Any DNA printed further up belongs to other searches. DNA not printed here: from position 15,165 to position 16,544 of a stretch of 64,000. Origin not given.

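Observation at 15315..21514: Orphan KS-AT-DH-KR-ACP polyketide synthase without a release domain, tail-to-tail with an acyl-ACP-reductase-like gene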

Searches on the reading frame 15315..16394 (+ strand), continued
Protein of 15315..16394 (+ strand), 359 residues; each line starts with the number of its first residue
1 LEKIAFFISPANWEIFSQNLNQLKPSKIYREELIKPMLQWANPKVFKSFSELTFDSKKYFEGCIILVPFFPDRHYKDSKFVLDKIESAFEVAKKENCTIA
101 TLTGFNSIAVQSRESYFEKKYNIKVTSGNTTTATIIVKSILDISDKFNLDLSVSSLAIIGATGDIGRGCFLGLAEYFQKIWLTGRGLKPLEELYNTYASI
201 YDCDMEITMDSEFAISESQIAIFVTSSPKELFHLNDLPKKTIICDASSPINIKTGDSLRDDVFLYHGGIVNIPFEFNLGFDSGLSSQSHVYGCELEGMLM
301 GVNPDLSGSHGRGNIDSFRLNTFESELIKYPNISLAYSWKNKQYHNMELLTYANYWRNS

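Call 18: search_protein_families(library=pfam, proteins=[L005:11479-12840:+, L005:12903-14684:+, L009:11519-12709:+, L009:12780-14222:+, L009:14192-15496:-, L009:15557-17347:+, L010:11403-12383:+, L010:12464-13864:+, L010:13901-15544:+, L010:8901-9650:+], max_evalue=0.01)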
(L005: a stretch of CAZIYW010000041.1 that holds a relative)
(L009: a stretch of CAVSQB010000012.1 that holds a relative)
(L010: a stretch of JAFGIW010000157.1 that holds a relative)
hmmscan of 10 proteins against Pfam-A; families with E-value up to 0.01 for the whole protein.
L005:11479-12840:+ (453 aa): 2 families
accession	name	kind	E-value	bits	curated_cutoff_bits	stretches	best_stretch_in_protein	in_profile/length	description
PF00501.34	AMP-binding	-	2.9e-44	151.9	29.9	1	24-338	26-384/384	AMP-binding enzyme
PF13193.12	AMP-binding_C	-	2.3e-06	28.8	24.5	1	388-452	1-65/76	AMP-binding enzyme C-terminal domain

L005:12903-14684:+ (593 aa): 4 families
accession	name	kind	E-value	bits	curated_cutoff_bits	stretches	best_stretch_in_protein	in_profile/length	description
PF02776.23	TPP_enzyme_N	-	1.9e-28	99.1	26.8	1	4-112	2-111/119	Thiamine pyrophosphate enzyme, N-terminal TPP binding domain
PF02775.26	TPP_enzyme_C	-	2.9e-26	92.5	21.9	1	408-545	11-149/151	Thiamine pyrophosphate enzyme, C-terminal TPP binding domain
PF00205.28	TPP_enzyme_M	-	2.2e-25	89.4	30.4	1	198-333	1-136/137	Thiamine pyrophosphate enzyme, central domain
PF02552.22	CO_dh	-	0.0018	18.6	21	1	187-248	13-76/168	CO dehydrogenase beta subunit/acetyl-CoA synthase epsilon subunit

L009:11519-12709:+ (396 aa): 0 families

L009:12780-14222:+ (480 aa): 2 families
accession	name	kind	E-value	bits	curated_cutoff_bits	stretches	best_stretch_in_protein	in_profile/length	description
PF00501.34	AMP-binding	-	1.1e-51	176.3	29.9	1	31-353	18-384/384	AMP-binding enzyme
PF13193.12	AMP-binding_C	-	0.0017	19.7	24.5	1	403-467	1-65/76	AMP-binding enzyme C-terminal domain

L009:14192-15496:- (434 aa): 3 families
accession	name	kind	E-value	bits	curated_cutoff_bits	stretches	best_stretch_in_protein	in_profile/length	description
PF04055.27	Radical_SAM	-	1.9e-12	48.1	29.5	1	177-341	2-165/166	Radical SAM superfamily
PF02310.24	B12-binding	-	1.9e-10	41.1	32.1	1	42-130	16-116/121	B12 binding domain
PF13282.11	DUF4070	-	7.8e-09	36.2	22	1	361-424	1-64/144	Domain of unknown function (DUF4070)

L009:15557-17347:+ (596 aa): 4 families
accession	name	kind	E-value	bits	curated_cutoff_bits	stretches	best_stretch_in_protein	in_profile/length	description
PF00205.28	TPP_enzyme_M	-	1.5e-31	109.4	30.4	1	204-339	1-136/137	Thiamine pyrophosphate enzyme, central domain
PF02776.23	TPP_enzyme_N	-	2.7e-30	105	26.8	1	10-119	2-113/119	Thiamine pyrophosphate enzyme, N-terminal TPP binding domain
PF02775.26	TPP_enzyme_C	-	5.6e-22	78.6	21.9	1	401-550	1-150/151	Thiamine pyrophosphate enzyme, C-terminal TPP binding domain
PF11135.13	DUF2888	-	0.0053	17.2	27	1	447-500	53-107/144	Protein of unknown function (DUF2888)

L010:11403-12383:+ (326 aa): 10 families
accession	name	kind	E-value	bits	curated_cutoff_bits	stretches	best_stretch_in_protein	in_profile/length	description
PF01370.27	Epimerase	-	6e-43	147.4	20.9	1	15-241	1-240/240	NAD dependent epimerase/dehydratase family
PF16363.11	GDP_Man_Dehyd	-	3.7e-26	92.8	27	1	16-258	1-266/332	GDP-mannose 4,6 dehydratase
PF01073.25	3Beta_HSD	-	7.1e-23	81.5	22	1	17-224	2-225/280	3-beta hydroxysteroid dehydrogenase/isomerase family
PF07993.18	NAD_binding_4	-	1.9e-17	63.7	20.1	1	17-223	1-257/258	Male sterility protein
PF13460.12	NAD_binding_10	-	5.9e-15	56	27.2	1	19-157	1-126/184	NAD(P)H-binding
PF04321.23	RmlD_sub_bind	-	8.2e-13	48.5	27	1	13-197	1-167/287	RmlD substrate binding domain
PF02719.21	Polysacc_synt_2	-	3.1e-10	40.2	20.2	1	15-125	1-128/293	Polysaccharide biosynthesis protein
PF05368.20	NmrA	-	3.6e-09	37.1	27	1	14-81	4-74/298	NmrA-like family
PF08659.16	KR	-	0.0009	19.6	22.6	0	16-86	4-85/180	KR domain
PF00106.31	adh_short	-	0.0018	18.3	26.6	1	15-114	3-121/195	short chain dehydrogenase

L010:12464-13864:+ (466 aa): 2 families
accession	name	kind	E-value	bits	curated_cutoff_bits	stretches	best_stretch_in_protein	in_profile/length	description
PF00501.34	AMP-binding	-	3.9e-50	171.2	29.9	1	37-347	30-384/384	AMP-binding enzyme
PF13193.12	AMP-binding_C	-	0.0051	18.2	24.5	0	397-461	1-65/76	AMP-binding enzyme C-terminal domain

L010:13901-15544:+ (547 aa): 2 families
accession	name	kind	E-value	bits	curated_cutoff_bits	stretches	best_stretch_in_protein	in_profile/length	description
PF02310.24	B12-binding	-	6.4e-06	26.4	32.1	1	58-140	26-113/121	B12 binding domain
PF04055.27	Radical_SAM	-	0.00044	20.9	29.5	1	182-345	2-165/166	Radical SAM superfamily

L010:8901-9650:+ (249 aa): 3 families
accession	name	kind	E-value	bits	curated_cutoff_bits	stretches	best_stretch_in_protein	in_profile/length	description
PF12850.12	Metallophos_2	-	6.4e-19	68.9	27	1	7-213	1-153/154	Calcineurin-like phosphoesterase superfamily domain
PF00149.33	Metallophos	-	1.4e-15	58.6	21.5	1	7-112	1-104/191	Calcineurin-like phosphoesterase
PF14582.11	Metallophos_3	-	0.0055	16.5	28.2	1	5-45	4-44/259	Metallophosphoesterase, calcineurin superfamily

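Call 21: find_encoding_contigs(protein=P0002, flank=10000, max_places=2)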
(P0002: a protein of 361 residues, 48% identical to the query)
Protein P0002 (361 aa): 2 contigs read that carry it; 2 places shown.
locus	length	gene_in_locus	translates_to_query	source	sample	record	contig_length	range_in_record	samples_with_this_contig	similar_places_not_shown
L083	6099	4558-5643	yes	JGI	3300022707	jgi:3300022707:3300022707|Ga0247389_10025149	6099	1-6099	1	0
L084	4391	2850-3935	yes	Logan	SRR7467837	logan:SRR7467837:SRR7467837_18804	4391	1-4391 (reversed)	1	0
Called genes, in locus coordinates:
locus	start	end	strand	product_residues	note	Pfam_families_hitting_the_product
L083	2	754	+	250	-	?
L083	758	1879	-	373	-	-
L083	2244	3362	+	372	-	PF00072:Response_reg, PF20274:cREC_REC (faint), PF00512:HisKA (weak), PF02518:HATPase_c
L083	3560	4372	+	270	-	PF10604:Polyketide_cyc2 (faint), PF03364:Polyketide_cyc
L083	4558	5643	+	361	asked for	PF01488:Shikimate_DH (weak)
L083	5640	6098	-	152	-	?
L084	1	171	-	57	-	?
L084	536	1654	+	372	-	PF00072:Response_reg, PF20274:cREC_REC (faint), PF00512:HisKA (weak), PF02518:HATPase_c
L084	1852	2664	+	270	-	PF10604:Polyketide_cyc2 (faint), PF03364:Polyketide_cyc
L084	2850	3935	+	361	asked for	PF01488:Shikimate_DH (weak)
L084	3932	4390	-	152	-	?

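Call 22: find_encoding_contigs(protein=P0006, flank=10000, max_places=2)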
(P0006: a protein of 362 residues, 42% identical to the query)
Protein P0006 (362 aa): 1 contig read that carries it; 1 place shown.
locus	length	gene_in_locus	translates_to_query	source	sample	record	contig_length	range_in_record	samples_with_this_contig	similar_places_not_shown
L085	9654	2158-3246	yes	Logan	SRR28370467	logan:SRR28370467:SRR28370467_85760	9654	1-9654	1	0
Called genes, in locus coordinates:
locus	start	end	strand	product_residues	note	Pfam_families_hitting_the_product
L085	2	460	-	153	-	?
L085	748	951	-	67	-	-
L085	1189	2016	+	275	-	PF03364:Polyketide_cyc, PF07238:PilZ (weak)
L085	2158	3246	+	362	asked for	-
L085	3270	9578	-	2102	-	PF00109:ketoacyl-synt, PF02801:Ketoacyl-synt_C, PF16197:KAsynt_C_assoc, PF22621:CurL-like_PKS_C, PF00698:Acyl_transf_1, PF21089:PKS_DH_N, PF14765:PS-DH, PF08240:ADH_N, +8 more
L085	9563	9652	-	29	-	?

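Call 23: find_encoding_contigs(protein=P0003, flank=10000, max_places=2)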
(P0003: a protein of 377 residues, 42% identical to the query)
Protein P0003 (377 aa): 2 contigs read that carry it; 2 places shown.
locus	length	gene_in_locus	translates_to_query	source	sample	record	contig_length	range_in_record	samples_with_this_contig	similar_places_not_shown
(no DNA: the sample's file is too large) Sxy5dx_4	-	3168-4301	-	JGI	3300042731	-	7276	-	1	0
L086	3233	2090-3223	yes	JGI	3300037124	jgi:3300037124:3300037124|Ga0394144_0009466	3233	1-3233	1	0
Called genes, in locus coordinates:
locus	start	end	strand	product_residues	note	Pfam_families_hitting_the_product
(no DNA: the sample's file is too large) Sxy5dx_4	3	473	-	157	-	?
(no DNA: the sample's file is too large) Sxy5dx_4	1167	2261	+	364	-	PF00072:Response_reg, PF00512:HisKA (weak), PF02518:HATPase_c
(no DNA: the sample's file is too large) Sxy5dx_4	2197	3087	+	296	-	PF03364:Polyketide_cyc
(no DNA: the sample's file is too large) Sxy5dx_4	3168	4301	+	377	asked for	PF01488:Shikimate_DH (weak)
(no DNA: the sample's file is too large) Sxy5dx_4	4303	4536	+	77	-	PF00550:PP-binding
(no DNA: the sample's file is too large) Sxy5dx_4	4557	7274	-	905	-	?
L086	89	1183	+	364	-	PF00072:Response_reg, PF00512:HisKA (weak), PF02518:HATPase_c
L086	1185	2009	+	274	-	PF03364:Polyketide_cyc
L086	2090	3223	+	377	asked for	PF01488:Shikimate_DH (weak)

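Call 27: search_protein_families(library=pfam, proteins=[L085:3270-9578:-, L004:7263-13544:-, L003:2473-5910:-, L009:11183-11476:+, L009:11519-12709:+, L026:11563-14505:-, L004:6891-7250:-, L004:4198-5088:+], max_evalue=0.001)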
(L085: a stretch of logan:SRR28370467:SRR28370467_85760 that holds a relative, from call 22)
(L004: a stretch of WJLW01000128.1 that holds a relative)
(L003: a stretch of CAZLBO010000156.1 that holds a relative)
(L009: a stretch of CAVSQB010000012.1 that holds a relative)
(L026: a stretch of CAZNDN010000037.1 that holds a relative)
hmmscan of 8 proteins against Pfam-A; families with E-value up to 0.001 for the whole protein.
L085:3270-9578:- (2102 aa): 17 families
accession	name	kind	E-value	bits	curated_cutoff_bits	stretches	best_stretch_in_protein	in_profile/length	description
PF00109.32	ketoacyl-synt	-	3.1e-78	263.3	20.8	1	5-256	3-252/252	Beta-ketoacyl synthase, N-terminal domain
PF00698.26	Acyl_transf_1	-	3.6e-65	220.9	32.7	1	538-847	2-310/319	Acyl transferase domain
PF08659.16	KR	-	1.4e-62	211.2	22.6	1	1742-1920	1-179/180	KR domain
PF02801.28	Ketoacyl-synt_C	-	1.5e-38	131.9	20.8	1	264-379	1-116/119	Beta-ketoacyl synthase, C-terminal domain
PF14765.12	PS-DH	-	1.4e-22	80.5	23.7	1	1026-1170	7-160/166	Polyketide synthase dehydratase N-terminal domain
PF00107.32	ADH_zinc_N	-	5.8e-20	72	31.8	1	1550-1676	2-123/129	Zinc-binding dehydrogenase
PF13602.12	ADH_zinc_N_2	-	3.7e-17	64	27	1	1581-1720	1-134/134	Zinc-binding dehydrogenase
PF21089.3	PKS_DH_N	-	3.4e-14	53.1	27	1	899-987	1-92/103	Polyketide synthase dehydratase domain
PF00106.31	adh_short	-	3.7e-14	53.1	26.6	1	1744-1903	3-162/195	short chain dehydrogenase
PF16197.11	KAsynt_C_assoc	-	1e-13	52.1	33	1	384-499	1-109/111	Ketoacyl-synthetase C-terminal extension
PF00550.31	PP-binding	-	5.5e-12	46.2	20.8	1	2024-2088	1-65/67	Phosphopantetheine attachment site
PF08240.17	ADH_N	-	5.1e-11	43.2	23.5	1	1421-1506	1-101/104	Alcohol dehydrogenase GroES-like domain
PF22621.2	CurL-like_PKS_C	-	1.2e-10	41.6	27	1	453-512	4-64/64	CurL-like, PKS C-terminal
PF13561.12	adh_short_C2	-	8.7e-08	32.5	27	1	1752-1902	7-155/236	Enoyl-(Acyl carrier protein) reductase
PF23297.2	ACP_SdgA_C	-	3.4e-06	27.5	27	1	2024-2096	13-85/95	Highly reducing polyketide synthase sdgA, C-terminal ACP domain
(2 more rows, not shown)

L004:7263-13544:- (2093 aa): 16 families
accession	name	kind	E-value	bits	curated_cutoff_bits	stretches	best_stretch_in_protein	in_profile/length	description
PF00109.32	ketoacyl-synt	-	1e-82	278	20.8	1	5-256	3-252/252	Beta-ketoacyl synthase, N-terminal domain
PF00698.26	Acyl_transf_1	-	1.7e-72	245.1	32.7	1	535-853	1-318/319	Acyl transferase domain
PF08659.16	KR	-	7.9e-66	221.8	22.6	1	1731-1908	2-179/180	KR domain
PF02801.28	Ketoacyl-synt_C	-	5.5e-38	130.1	20.8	1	264-381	1-118/119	Beta-ketoacyl synthase, C-terminal domain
PF16197.11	KAsynt_C_assoc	-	5.5e-21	75.5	33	1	384-499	1-111/111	Ketoacyl-synthetase C-terminal extension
PF00106.31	adh_short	-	1.1e-19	71.1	26.6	1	1733-1889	4-160/195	short chain dehydrogenase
PF00107.32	ADH_zinc_N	-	1.8e-18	67.2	31.8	1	1537-1646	1-110/129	Zinc-binding dehydrogenase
PF13602.12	ADH_zinc_N_2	-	1.3e-16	62.2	27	1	1570-1708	2-134/134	Zinc-binding dehydrogenase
PF14765.12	PS-DH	-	1.3e-14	54.5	23.7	1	1033-1162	18-157/166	Polyketide synthase dehydratase N-terminal domain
PF13561.12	adh_short_C2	-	1.2e-13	51.7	27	1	1740-1886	7-151/236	Enoyl-(Acyl carrier protein) reductase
PF00550.31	PP-binding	-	1.2e-12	48.3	20.8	1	2014-2077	2-65/67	Phosphopantetheine attachment site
PF21089.3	PKS_DH_N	-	1.7e-12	47.6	27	1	894-987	1-96/103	Polyketide synthase dehydratase domain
PF22621.2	CurL-like_PKS_C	-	1.5e-11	44.5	27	1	450-510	3-64/64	CurL-like, PKS C-terminal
PF08240.17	ADH_N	-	3.3e-09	37.4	23.5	1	1410-1475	2-63/104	Alcohol dehydrogenase GroES-like domain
PF23297.2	ACP_SdgA_C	-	8.8e-07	29.4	27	1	2013-2090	13-90/95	Highly reducing polyketide synthase sdgA, C-terminal ACP domain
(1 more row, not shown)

L003:2473-5910:- (1145 aa): 10 families
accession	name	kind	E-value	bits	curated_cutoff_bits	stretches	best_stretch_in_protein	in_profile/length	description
PF08659.16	KR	-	6.3e-66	222.2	22.6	1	788-965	2-179/180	KR domain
PF00106.31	adh_short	-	2.7e-17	63.3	26.6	1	787-946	1-160/195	short chain dehydrogenase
PF00107.32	ADH_zinc_N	-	1.2e-15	58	31.8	1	600-720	1-122/129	Zinc-binding dehydrogenase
PF13602.12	ADH_zinc_N_2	-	3.2e-14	54.4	27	1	633-765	2-134/134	Zinc-binding dehydrogenase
PF14765.12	PS-DH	-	1.5e-12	47.8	23.7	1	78-221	6-160/166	Polyketide synthase dehydratase N-terminal domain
PF13561.12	adh_short_C2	-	1.3e-10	41.7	27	1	797-945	7-153/236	Enoyl-(Acyl carrier protein) reductase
PF00550.31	PP-binding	-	9.6e-09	35.8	20.8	1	1070-1133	2-65/67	Phosphopantetheine attachment site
PF08240.17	ADH_N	-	3.1e-08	34.2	23.5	1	473-540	2-65/104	Alcohol dehydrogenase GroES-like domain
PF23297.2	ACP_SdgA_C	-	7e-08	32.9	27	1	1070-1144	14-88/95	Highly reducing polyketide synthase sdgA, C-terminal ACP domain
PF01262.27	AlaDh_PNT_C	-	1.6e-06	28.1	23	1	598-660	36-101/214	Alanine dehydrogenase/PNT, C-terminal domain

L009:11183-11476:+ (97 aa): 1 family
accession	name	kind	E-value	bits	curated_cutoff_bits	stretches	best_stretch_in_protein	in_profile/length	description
PF00550.31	PP-binding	-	1.3e-09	38.6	20.8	1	21-84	2-65/67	Phosphopantetheine attachment site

L009:11519-12709:+ (396 aa): 0 families

L026:11563-14505:- (980 aa): 4 families
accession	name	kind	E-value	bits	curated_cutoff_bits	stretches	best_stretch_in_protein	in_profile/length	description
PF00041.27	fn3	-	3.4e-18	66.1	25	1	569-648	1-80/84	Fibronectin type III domain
PF16586.11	DUF5060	-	4.9e-11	43.2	27.2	1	77-138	8-69/70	Domain of unknown function (DUF5060)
PF13205.12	Big_5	-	8.7e-08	33.3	23.6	1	659-751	12-104/105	Bacterial Ig-like domain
PF13204.13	Apiosidase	-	2.4e-06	27.8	26.5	1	235-470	45-298/320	Apiosidase-like, catalytic domain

L004:6891-7250:- (119 aa): 0 families

L004:4198-5088:+ (296 aa): 0 families
